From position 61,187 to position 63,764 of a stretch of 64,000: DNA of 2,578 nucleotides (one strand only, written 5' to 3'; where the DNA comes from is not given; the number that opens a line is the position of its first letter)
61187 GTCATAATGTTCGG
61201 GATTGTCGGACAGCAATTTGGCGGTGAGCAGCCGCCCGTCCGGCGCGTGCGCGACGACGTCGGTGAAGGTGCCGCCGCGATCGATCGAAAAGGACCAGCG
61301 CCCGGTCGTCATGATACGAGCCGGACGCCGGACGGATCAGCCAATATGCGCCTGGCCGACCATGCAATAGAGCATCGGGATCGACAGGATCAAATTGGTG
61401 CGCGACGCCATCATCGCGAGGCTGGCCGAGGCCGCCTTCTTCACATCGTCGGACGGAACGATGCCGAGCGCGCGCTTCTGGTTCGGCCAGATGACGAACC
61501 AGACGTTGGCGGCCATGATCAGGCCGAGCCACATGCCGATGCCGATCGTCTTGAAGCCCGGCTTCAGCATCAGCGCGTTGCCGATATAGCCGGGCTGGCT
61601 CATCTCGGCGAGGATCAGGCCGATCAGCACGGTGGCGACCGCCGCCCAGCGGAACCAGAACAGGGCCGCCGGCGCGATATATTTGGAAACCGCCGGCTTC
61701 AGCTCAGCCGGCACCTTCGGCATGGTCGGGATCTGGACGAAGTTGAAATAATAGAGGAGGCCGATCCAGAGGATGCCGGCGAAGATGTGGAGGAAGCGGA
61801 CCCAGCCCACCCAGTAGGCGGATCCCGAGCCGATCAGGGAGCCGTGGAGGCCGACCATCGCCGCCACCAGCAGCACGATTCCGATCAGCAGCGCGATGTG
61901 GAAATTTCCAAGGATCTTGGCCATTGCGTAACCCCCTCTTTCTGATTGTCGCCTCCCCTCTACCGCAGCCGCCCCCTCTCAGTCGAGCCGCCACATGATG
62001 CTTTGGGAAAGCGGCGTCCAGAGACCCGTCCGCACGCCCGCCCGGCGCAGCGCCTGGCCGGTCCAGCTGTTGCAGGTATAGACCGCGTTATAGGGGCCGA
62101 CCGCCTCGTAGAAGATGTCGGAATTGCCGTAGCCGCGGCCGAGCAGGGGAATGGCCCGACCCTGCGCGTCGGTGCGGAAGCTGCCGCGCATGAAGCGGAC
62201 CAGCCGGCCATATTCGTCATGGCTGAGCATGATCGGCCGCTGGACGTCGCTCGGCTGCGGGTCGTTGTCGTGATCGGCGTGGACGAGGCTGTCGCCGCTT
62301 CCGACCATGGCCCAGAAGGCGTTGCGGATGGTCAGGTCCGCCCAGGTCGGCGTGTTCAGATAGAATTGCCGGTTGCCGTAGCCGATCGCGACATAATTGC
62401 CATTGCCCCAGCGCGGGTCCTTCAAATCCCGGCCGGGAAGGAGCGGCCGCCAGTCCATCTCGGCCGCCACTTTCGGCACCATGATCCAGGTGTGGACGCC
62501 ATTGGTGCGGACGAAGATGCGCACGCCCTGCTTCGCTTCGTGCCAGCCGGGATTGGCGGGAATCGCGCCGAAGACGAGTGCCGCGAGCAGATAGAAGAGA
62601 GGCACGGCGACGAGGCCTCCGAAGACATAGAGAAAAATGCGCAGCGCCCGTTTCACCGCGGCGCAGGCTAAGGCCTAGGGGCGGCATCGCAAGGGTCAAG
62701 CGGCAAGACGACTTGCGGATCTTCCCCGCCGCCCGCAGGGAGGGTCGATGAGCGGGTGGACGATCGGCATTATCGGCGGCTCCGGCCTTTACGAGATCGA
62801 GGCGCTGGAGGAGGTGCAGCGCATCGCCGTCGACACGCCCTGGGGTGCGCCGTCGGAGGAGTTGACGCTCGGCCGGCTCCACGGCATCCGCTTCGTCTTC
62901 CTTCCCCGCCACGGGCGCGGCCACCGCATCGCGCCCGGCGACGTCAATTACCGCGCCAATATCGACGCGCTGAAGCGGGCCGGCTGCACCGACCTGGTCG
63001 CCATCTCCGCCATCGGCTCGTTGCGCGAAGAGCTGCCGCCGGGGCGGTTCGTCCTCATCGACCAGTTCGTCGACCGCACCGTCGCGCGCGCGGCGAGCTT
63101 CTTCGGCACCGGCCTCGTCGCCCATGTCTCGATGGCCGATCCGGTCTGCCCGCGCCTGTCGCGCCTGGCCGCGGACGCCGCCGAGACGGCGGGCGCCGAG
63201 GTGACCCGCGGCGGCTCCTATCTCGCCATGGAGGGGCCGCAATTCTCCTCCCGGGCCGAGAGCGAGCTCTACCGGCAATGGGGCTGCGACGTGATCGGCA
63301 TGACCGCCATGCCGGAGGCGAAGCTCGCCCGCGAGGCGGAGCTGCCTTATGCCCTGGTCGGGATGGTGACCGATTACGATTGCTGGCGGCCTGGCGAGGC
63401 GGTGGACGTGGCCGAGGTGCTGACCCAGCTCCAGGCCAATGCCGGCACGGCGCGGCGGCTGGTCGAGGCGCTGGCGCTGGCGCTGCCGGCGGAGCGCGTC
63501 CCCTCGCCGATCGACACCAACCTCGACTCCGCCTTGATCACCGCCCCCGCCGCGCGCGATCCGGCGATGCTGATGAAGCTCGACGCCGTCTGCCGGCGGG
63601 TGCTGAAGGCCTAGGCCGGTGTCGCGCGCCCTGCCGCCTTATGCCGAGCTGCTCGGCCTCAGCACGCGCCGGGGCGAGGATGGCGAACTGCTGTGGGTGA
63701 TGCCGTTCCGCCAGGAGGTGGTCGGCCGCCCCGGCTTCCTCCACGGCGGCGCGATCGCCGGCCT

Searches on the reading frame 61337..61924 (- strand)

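Call 35: search_protein_families(library=pfam, proteins=[window:61337-61924:-], max_evalue=0.0001)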
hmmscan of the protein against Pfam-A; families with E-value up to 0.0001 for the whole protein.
window:61337-61924:- (195 aa): 1 family
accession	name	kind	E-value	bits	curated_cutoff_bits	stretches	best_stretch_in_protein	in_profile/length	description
PF06181.16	Urate_ox_N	-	1.2e-11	45.1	26.9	1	127-190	174-237/295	Urate oxidase N-terminal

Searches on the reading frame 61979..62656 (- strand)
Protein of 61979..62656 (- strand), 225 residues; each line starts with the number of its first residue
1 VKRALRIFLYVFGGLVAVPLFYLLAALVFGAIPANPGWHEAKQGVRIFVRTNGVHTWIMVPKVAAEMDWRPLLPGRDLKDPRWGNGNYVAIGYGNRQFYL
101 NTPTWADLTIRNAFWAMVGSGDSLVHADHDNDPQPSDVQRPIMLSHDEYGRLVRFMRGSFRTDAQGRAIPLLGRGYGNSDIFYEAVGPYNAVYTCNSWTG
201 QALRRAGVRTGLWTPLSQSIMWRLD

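Call 35: search_protein_families(library=pfam, proteins=[window:61979-62656:-], max_evalue=0.0001)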
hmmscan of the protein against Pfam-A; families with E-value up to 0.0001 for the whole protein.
window:61979-62656:- (225 aa): 1 family
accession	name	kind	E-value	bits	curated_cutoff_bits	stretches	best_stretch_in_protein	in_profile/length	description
PF09601.15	DUF2459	-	1.8e-46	158.4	27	1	47-216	1-170/171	Protein of unknown function (DUF2459)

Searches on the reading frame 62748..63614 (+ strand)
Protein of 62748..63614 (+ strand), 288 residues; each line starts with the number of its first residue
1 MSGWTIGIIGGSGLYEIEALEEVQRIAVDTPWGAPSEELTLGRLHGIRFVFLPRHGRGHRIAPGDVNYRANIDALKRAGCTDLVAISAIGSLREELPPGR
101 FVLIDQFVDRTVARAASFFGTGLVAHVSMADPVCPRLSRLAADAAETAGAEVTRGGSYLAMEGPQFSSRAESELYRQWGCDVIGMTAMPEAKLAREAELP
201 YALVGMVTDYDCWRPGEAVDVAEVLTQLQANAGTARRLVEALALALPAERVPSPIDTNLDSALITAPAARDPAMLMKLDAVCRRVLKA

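Call 35: search_protein_families(library=pfam, proteins=[window:62748-63614:+], max_evalue=0.0001)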
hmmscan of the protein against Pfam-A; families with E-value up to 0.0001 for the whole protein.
window:62748-63614:+ (288 aa): 1 family
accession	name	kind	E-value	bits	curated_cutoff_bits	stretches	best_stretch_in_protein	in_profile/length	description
PF01048.26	PNP_UDP_1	-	4.4e-46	157.6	25.1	1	5-242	1-231/233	Phosphorylase superfamily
